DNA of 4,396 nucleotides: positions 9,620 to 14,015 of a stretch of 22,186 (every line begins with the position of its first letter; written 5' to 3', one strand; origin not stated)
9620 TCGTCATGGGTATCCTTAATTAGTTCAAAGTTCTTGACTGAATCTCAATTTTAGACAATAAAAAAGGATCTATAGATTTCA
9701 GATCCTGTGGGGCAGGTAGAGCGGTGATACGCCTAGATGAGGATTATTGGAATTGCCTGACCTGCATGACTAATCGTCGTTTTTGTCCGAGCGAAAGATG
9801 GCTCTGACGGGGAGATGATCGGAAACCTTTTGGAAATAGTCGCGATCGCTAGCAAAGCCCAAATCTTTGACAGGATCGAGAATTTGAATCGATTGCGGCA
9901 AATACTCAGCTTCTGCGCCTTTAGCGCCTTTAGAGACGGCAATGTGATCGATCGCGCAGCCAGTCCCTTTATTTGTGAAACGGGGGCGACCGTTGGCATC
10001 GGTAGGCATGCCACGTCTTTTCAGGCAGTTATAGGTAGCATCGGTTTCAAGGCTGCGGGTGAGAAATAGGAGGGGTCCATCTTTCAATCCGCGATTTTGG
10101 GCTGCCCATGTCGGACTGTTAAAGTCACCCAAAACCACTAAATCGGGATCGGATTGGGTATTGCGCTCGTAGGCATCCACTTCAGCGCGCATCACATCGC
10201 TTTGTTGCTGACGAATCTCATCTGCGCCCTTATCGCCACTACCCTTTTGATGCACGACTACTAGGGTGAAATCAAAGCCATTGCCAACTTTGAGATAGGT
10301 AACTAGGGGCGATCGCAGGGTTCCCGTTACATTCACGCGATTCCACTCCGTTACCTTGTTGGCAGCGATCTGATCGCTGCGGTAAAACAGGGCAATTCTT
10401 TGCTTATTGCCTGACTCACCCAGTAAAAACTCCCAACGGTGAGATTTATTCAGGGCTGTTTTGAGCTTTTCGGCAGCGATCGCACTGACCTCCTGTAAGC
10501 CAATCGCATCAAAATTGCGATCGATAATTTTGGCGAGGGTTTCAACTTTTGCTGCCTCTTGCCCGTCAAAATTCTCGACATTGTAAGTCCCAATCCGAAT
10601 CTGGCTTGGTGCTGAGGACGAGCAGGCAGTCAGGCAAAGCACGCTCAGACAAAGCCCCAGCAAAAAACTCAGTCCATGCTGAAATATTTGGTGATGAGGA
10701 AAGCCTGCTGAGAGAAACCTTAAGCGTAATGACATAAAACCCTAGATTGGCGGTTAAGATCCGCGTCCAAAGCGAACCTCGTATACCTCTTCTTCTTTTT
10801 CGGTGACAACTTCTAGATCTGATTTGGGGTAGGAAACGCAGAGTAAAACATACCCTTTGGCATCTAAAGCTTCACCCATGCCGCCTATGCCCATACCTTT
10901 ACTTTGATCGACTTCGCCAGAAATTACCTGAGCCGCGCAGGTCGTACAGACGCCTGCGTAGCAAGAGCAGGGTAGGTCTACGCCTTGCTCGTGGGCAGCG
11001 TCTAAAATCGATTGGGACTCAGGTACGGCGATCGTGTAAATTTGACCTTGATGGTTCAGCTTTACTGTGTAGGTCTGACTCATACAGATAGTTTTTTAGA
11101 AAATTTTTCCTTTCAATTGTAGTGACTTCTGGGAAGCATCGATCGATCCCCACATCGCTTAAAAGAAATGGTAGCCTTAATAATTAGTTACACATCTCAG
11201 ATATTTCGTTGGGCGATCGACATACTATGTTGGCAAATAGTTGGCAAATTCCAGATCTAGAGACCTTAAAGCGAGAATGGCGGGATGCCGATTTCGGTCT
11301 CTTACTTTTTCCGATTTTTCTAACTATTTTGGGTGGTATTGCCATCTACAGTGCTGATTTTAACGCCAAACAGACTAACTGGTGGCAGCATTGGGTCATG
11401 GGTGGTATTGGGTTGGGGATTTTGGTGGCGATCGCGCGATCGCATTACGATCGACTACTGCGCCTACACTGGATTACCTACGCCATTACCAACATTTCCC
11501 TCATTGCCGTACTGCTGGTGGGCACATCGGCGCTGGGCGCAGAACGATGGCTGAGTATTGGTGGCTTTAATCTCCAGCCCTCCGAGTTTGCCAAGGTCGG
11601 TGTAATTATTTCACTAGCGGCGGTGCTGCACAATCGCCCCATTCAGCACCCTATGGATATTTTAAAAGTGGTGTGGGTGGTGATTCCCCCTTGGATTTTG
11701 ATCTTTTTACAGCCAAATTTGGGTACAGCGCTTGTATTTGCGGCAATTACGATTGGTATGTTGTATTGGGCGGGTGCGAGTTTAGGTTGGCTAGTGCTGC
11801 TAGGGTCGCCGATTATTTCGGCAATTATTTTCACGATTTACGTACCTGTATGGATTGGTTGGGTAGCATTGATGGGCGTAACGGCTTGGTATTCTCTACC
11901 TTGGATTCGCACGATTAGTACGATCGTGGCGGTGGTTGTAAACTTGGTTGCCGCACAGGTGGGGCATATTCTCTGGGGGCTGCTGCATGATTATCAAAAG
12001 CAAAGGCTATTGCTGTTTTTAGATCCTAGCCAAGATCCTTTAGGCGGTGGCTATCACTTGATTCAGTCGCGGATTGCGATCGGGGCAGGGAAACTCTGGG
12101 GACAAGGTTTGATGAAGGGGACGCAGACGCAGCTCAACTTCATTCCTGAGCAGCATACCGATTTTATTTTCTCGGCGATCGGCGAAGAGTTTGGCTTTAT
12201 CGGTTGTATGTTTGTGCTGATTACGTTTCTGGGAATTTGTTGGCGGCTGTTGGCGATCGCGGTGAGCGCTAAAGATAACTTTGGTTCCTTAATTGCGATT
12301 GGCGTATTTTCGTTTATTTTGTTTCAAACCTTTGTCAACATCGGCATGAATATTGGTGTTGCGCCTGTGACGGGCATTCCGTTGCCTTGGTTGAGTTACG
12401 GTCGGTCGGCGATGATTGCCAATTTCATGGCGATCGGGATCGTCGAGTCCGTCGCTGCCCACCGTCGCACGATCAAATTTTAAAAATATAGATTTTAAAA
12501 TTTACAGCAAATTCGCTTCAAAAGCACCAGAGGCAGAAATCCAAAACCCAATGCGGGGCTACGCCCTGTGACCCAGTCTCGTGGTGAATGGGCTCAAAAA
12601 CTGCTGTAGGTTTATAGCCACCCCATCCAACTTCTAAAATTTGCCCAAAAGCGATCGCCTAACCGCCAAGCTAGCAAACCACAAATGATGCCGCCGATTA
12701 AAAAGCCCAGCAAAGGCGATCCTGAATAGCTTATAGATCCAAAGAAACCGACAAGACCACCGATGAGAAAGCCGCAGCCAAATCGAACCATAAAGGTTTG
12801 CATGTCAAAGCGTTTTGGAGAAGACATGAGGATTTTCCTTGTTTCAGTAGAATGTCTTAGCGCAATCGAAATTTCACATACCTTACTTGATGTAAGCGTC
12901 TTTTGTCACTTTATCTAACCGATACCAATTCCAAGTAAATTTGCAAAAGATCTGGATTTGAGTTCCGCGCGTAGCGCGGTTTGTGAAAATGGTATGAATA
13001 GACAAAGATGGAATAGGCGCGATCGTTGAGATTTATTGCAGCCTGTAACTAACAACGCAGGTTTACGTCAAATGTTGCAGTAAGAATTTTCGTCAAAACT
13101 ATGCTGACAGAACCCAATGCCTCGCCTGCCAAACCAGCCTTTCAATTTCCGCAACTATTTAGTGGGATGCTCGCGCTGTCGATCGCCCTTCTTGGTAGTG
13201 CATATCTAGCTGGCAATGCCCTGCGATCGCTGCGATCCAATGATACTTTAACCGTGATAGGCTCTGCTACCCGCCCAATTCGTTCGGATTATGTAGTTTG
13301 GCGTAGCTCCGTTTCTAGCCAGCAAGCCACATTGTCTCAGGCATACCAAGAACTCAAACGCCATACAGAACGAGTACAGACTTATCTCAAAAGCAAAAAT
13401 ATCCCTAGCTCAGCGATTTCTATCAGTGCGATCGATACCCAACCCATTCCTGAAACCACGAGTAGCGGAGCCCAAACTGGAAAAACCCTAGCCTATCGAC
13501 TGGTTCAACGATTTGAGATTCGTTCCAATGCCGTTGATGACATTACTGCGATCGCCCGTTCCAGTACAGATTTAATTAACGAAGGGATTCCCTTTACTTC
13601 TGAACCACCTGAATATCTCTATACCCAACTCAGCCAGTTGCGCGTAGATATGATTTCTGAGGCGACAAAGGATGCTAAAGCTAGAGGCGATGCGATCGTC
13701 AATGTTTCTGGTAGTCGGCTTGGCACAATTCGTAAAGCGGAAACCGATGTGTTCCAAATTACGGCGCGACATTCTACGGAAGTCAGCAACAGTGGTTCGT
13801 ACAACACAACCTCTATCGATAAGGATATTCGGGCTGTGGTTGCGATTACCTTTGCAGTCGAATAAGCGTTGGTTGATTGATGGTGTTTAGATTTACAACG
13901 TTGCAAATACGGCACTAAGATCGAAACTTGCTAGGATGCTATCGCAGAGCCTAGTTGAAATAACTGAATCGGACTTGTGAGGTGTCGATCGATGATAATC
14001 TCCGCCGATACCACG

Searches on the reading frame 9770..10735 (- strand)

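Call 65: search_protein_families(library=pfam, proteins=[window:9770-10735:-], max_evalue=0.001)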
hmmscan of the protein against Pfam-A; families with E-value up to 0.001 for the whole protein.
window:9770-10735:- (321 aa): 1 family
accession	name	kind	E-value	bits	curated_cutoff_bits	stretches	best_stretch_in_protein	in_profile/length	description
PF03372.29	Exo_endo_phos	-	3.5e-14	53.5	24.5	1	49-307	1-225/225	Endonuclease/Exonuclease/phosphatase family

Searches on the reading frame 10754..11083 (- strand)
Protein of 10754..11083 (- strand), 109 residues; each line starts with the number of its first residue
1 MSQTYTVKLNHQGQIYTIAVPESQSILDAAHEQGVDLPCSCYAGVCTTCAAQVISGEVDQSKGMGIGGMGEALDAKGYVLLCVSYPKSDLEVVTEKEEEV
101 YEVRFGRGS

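Call 65: search_protein_families(library=pfam, proteins=[window:10754-11083:-], max_evalue=0.001)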
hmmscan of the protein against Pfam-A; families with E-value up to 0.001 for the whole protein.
window:10754-11083:- (109 aa): 1 family
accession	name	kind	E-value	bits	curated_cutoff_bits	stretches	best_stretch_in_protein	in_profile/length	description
PF00111.32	Fer2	-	2e-17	63.4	21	1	11-87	3-77/77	2Fe-2S iron-sulfur cluster binding domain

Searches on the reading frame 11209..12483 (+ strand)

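Call 65: search_protein_families(library=pfam, proteins=[window:11209-12483:+], max_evalue=0.001)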
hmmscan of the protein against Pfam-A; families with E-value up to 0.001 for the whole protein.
window:11209-12483:+ (424 aa): 1 family
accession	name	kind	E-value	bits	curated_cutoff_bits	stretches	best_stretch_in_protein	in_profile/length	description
PF01098.24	FTSW_RODA_SPOVE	-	7.7e-92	308.5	26.4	2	232-420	175-355/356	Cell cycle protein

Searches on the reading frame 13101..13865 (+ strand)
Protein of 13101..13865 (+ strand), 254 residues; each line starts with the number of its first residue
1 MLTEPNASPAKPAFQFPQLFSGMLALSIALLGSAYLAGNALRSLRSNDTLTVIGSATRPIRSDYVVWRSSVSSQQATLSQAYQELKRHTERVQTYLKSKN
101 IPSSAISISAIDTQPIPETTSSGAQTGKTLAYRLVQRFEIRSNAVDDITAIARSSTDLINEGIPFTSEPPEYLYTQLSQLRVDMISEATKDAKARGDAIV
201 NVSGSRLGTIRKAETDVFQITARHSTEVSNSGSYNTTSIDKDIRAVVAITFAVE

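Call 65: search_protein_families(library=pfam, proteins=[window:13101-13865:+], max_evalue=0.001)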
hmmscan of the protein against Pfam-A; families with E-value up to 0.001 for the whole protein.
window:13101-13865:+ (254 aa): 1 family
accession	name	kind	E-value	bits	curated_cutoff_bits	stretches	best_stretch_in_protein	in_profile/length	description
PF04402.19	SIMPL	-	7.1e-23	82.4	25.2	1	50-251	1-205/205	Protein of unknown function (DUF541)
